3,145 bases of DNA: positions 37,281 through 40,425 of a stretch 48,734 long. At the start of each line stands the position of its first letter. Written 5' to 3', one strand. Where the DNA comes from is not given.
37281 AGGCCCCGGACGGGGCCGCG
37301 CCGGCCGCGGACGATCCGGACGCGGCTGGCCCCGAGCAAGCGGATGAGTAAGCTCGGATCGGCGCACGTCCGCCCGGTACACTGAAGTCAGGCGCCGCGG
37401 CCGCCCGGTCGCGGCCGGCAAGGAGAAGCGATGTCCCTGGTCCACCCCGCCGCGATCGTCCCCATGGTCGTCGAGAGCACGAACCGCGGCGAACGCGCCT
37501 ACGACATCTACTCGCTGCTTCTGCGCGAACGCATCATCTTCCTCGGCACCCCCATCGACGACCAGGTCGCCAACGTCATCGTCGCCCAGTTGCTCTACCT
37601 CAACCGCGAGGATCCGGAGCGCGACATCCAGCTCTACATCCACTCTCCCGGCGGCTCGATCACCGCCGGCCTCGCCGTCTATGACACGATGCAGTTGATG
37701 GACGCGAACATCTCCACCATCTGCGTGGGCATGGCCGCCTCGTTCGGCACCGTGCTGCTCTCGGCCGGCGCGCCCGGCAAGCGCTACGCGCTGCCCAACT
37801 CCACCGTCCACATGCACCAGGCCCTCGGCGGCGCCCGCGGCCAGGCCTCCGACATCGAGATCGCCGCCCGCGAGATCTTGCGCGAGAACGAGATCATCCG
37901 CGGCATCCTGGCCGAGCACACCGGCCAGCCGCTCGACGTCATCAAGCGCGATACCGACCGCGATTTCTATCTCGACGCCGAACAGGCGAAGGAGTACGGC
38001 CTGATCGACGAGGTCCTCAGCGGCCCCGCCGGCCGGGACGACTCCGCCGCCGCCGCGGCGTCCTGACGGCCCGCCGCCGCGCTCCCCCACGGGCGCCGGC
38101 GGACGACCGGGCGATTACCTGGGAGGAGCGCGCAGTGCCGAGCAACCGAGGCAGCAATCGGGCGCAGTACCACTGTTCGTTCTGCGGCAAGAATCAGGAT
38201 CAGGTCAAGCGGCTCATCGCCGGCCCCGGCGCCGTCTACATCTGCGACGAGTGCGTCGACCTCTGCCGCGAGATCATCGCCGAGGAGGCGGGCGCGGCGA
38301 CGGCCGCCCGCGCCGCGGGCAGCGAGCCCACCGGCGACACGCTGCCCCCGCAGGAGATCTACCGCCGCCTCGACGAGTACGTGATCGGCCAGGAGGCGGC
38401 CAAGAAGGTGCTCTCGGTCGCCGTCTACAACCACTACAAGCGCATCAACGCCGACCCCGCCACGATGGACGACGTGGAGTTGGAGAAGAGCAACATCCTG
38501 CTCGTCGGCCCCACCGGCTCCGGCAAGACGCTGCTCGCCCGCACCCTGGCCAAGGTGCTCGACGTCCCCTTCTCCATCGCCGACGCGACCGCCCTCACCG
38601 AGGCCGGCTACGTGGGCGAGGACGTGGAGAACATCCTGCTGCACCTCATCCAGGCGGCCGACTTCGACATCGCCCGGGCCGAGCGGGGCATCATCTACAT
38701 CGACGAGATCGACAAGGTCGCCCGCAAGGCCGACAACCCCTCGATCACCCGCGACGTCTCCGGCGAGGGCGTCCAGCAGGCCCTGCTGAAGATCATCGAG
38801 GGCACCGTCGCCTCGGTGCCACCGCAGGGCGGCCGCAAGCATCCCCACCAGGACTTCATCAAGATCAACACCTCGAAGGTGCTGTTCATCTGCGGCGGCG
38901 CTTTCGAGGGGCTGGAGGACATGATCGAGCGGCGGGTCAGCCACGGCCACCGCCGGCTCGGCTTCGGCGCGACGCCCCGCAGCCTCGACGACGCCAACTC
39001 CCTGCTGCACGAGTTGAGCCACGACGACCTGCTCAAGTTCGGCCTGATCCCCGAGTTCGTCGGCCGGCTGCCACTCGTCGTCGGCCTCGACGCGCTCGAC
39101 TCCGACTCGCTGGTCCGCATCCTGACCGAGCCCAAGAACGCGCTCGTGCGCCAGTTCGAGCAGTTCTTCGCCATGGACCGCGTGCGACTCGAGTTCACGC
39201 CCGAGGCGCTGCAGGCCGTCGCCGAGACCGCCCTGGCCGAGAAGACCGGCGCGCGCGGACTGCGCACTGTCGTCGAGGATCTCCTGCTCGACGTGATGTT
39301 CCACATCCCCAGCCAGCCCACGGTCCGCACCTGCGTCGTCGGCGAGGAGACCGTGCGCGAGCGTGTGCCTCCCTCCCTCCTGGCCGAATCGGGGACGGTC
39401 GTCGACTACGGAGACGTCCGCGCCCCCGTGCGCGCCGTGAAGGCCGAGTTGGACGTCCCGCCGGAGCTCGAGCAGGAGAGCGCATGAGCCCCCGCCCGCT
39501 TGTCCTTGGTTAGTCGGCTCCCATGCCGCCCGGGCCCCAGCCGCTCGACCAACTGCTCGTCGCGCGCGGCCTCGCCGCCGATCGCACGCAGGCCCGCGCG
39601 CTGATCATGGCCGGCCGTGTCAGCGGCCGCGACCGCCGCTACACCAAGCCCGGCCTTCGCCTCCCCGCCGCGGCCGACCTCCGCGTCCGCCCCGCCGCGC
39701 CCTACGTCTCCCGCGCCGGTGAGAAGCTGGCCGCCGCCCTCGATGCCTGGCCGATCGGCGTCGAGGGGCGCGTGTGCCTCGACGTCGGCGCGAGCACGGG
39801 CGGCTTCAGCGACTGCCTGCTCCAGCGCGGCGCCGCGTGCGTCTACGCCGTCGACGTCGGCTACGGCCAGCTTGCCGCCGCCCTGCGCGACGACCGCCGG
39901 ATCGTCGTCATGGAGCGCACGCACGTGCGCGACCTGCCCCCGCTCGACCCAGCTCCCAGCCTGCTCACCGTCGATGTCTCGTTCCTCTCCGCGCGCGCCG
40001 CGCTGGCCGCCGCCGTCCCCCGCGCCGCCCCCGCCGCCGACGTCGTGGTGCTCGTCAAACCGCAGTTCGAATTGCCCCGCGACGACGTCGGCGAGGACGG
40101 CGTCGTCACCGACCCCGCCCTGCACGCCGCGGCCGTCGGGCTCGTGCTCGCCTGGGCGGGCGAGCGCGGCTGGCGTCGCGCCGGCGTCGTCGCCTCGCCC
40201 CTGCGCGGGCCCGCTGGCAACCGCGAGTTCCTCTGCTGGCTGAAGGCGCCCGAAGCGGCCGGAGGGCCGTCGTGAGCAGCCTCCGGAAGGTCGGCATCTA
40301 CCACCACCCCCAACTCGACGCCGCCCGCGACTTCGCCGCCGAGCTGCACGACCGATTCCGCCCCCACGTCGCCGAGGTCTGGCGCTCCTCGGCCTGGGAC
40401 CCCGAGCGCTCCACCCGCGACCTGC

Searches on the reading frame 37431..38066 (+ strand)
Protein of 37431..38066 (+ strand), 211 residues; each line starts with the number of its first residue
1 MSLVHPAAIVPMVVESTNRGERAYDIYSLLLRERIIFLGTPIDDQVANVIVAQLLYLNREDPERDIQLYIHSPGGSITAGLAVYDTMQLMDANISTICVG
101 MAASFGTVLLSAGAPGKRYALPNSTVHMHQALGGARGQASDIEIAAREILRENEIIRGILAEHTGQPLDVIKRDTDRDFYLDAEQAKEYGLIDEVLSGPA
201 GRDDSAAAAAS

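Call 15: search_protein_families(library=pfam, proteins=[window:37431-38066:+], max_evalue=0.00001)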
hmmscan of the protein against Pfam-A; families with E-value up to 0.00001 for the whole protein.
window:37431-38066:+ (211 aa): 1 family
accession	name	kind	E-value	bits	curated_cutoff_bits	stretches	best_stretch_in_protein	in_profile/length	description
PF00574.28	CLP_protease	-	1.2e-76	257.1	20.2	1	19-197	2-180/182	Clp protease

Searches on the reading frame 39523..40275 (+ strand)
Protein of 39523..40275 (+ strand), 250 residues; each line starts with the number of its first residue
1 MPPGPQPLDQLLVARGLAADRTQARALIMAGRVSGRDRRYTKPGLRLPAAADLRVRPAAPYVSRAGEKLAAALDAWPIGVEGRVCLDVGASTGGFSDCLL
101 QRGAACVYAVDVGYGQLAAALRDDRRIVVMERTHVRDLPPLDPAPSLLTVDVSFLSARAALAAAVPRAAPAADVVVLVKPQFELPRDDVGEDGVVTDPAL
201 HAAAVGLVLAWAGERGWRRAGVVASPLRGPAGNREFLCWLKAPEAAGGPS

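Call 15: search_protein_families(library=pfam, proteins=[window:39523-40275:+], max_evalue=0.00001)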
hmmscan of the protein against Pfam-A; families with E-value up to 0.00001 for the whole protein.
window:39523-40275:+ (250 aa): 1 family
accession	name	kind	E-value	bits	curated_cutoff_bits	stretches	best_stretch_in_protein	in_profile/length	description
PF01728.25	FtsJ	-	1.8e-37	129.4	24.1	1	61-241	1-180/181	FtsJ-like methyltransferase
